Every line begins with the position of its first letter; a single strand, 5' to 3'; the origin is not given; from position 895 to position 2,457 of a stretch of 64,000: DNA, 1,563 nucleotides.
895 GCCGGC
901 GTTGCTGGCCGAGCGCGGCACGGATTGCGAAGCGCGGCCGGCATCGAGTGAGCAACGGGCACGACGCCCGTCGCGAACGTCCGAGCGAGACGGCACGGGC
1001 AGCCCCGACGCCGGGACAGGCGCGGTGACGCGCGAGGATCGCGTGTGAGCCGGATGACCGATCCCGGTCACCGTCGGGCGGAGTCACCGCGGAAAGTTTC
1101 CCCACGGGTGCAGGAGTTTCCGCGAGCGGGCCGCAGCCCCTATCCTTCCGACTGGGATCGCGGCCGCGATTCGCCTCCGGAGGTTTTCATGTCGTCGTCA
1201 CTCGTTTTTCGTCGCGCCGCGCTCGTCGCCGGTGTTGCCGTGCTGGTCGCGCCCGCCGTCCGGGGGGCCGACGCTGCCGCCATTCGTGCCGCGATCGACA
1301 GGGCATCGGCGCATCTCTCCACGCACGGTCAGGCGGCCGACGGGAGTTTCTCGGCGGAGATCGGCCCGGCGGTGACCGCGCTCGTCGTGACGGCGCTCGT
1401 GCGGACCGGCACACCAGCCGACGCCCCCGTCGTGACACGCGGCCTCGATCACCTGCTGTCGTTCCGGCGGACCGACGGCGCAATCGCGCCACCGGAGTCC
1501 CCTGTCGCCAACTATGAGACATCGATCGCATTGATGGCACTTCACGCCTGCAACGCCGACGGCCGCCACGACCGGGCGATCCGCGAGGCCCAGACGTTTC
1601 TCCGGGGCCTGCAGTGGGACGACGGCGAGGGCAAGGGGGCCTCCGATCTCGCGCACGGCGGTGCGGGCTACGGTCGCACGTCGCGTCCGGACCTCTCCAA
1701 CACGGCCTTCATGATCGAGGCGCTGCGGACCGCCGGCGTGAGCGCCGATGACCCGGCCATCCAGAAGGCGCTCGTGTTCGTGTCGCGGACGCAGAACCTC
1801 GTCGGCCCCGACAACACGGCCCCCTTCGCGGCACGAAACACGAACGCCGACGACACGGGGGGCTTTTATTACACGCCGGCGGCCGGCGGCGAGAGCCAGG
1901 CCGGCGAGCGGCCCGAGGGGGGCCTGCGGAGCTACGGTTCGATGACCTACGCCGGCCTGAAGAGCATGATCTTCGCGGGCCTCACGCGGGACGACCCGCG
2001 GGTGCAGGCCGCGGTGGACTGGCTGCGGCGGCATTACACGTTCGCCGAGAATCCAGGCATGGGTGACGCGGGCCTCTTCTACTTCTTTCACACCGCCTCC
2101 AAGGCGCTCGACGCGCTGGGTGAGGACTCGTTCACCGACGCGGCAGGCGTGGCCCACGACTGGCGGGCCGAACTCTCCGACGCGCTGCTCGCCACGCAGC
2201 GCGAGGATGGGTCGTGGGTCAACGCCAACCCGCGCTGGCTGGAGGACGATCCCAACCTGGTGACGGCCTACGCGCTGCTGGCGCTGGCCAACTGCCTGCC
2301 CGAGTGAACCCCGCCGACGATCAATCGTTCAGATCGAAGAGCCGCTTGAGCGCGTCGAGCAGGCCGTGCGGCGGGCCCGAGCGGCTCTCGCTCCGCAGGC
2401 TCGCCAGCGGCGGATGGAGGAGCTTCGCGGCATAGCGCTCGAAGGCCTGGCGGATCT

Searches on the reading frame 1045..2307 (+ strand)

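Call 70: search_protein_families(library=pfam, proteins=[window:1045-2307:+], max_evalue=0.001)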
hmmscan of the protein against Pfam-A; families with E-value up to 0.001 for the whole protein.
window:1045-2307:+ (420 aa): 2 families
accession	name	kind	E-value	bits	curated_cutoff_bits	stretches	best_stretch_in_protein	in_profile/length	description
PF13243.12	SQHop_cyclase_C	-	4.3e-11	42.9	26.1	1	109-255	140-283/319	Squalene-hopene cyclase C-terminal domain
PF13249.12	SQHop_cyclase_N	-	5.5e-06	26.2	26.2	0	203-247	60-104/291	Squalene-hopene cyclase N-terminal domain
